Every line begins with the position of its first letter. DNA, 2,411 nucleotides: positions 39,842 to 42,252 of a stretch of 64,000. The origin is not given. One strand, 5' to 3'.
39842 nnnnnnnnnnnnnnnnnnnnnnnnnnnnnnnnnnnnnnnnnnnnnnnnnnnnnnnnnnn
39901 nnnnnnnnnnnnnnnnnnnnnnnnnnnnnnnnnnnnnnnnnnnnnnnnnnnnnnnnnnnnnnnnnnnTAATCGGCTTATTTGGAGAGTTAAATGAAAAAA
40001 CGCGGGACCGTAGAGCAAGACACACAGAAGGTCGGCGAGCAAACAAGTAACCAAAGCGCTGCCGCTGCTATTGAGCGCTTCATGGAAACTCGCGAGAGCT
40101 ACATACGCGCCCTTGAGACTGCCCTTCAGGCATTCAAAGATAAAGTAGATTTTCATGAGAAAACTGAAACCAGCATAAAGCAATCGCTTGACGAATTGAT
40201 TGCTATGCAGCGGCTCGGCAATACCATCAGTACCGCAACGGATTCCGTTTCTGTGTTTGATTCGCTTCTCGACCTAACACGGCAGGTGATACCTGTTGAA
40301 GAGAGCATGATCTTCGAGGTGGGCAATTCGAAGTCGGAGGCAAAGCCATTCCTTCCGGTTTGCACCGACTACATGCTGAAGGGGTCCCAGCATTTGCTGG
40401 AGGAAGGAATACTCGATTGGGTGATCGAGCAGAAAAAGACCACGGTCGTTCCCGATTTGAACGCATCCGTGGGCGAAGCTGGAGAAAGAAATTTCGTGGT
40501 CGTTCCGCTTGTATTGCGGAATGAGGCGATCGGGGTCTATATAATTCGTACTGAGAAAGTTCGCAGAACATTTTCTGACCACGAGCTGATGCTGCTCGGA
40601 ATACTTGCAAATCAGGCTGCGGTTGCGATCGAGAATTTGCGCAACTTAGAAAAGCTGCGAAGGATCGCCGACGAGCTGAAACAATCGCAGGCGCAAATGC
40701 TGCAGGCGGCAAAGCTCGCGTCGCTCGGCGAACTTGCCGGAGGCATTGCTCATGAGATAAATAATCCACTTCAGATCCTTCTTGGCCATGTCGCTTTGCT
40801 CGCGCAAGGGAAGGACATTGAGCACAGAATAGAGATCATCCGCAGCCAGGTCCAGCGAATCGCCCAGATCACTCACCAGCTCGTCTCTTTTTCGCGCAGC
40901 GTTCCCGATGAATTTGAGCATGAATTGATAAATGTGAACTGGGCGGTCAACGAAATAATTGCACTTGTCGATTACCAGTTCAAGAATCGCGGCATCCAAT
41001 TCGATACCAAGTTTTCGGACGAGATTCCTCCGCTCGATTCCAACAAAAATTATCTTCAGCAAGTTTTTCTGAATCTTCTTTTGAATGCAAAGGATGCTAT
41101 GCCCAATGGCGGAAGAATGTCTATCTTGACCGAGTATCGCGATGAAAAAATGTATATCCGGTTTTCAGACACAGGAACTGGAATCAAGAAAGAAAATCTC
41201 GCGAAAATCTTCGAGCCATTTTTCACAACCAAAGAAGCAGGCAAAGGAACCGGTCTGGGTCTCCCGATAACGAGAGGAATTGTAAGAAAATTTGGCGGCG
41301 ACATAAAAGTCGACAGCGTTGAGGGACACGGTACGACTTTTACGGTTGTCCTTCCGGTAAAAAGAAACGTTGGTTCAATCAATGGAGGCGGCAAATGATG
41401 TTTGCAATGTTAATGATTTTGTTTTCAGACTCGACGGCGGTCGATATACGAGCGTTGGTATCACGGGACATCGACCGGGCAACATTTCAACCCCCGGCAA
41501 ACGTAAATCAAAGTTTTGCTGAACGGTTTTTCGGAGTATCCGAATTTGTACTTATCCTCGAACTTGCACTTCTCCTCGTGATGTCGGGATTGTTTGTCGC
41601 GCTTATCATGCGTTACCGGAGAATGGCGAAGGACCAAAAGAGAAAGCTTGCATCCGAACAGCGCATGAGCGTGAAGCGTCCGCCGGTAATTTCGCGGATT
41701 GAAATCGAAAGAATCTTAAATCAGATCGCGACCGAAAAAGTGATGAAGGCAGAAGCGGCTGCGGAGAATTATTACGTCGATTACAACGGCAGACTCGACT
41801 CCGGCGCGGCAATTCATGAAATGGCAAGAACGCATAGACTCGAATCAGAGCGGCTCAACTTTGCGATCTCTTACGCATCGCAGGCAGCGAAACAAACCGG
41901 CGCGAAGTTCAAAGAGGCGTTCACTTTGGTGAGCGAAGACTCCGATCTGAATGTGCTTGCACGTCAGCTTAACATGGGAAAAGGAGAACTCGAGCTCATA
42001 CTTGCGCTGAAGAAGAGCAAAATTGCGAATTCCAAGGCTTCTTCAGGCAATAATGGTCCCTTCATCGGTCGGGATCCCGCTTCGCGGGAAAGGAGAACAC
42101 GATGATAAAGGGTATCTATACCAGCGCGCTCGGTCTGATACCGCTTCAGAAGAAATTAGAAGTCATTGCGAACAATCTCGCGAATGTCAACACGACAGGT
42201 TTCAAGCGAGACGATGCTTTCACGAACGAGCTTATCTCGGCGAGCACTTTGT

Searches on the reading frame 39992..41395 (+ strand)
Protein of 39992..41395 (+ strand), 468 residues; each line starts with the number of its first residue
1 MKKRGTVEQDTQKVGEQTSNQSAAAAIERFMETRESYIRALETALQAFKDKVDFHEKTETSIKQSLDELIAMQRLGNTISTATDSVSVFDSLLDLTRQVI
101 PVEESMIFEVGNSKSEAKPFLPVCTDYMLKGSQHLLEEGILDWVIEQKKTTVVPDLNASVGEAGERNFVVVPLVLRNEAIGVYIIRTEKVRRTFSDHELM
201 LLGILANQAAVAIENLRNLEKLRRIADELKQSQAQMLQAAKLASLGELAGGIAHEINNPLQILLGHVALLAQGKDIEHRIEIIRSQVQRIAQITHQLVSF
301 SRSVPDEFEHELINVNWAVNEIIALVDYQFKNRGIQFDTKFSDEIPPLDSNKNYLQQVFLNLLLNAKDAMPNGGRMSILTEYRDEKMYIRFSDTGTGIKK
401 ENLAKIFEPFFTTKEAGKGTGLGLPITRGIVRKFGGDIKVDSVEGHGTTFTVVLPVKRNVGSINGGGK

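Call 3: search_protein_families(library=pfam, proteins=[window:39992-41395:+], max_evalue=1)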
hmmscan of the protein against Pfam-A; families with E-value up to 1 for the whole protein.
window:39992-41395:+ (468 aa): 13 families
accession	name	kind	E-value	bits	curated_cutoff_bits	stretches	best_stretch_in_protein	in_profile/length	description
PF02518.31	HATPase_c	-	4.5e-26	91.9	26.4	1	353-457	4-110/111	Histidine kinase-, DNA gyrase B-, and HSP90-like ATPase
PF13185.12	GAF_2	-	1.1e-10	42.3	28.6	1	132-214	46-136/136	GAF domain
PF01590.32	GAF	-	1.1e-09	39.3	22.4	1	87-213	4-133/133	GAF domain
PF00512.31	HisKA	-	1.3e-09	38.4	26.9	1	245-302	2-62/66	His Kinase A (phospho-acceptor) domain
PF13492.12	GAF_3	-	1.3e-07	32.5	27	1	91-215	8-129/129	GAF domain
PF10090.15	HPTransfase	-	0.00026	21.2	22.9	1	357-399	34-76/123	Histidine phosphotransferase C-terminal domain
PF14501.12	HATPase_c_5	-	0.0026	18.1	22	1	357-445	8-93/102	GHKL domain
PF13581.12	HATPase_c_2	-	0.016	15.7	27.4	1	369-452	50-125/127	Histidine kinase-like ATPase domain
PF15714.11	SpoVT_C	-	0.13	12.8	27.5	0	143-206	51-120/128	Stage V sporulation protein T C-terminal, transcription factor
PF08653.15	DASH_Dam1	-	0.13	12.5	26.6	0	275-304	7-36/56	DASH complex subunit Dam1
PF09712.15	PHA_synth_III_E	-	0.19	11.4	25.7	1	14-68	40-93/311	Poly(R)-hydroxyalkanoic acid synthase subunit (PHA_synth_III_E)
PF16566.10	CREPT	-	0.21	12.1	29.3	0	22-77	76-131/147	Cell-cycle alteration and expression-elevated protein in tumour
PF23991.1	DUF7310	-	0.28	12.1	40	1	9-71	17-79/83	Coiled-coil region of unknown function (DUF7310)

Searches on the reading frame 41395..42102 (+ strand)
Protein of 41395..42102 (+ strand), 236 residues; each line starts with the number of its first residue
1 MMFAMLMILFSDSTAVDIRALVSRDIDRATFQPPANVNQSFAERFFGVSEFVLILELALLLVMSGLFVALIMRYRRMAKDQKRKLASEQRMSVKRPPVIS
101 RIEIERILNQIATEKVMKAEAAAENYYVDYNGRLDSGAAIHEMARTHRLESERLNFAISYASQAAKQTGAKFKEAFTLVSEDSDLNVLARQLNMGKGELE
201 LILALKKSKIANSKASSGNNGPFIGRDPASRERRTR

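Call 3: search_protein_families(library=pfam, proteins=[window:41395-42102:+], max_evalue=1)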
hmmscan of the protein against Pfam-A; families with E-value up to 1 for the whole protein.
window:41395-42102:+ (236 aa): 5 families
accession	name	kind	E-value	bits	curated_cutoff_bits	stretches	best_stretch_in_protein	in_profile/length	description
PF04995.19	CcmD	-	0.0074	16.8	25.6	1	60-89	15-44/44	Heme exporter protein D (CcmD)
PF10975.14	DUF2802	-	0.011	16.4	33.5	1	163-206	24-67/68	Protein of unknown function (DUF2802)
PF01936.24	NYN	-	0.044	14.7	24.2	0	172-210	94-130/145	NYN domain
PF19610.4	DUF6115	-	0.048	14.5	27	1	160-205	88-133/134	Family of unknown function (DUF6115)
PF06143.16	Baculo_11_kDa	-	0.17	11.9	28.4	1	48-84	33-69/84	Baculovirus 11 kDa family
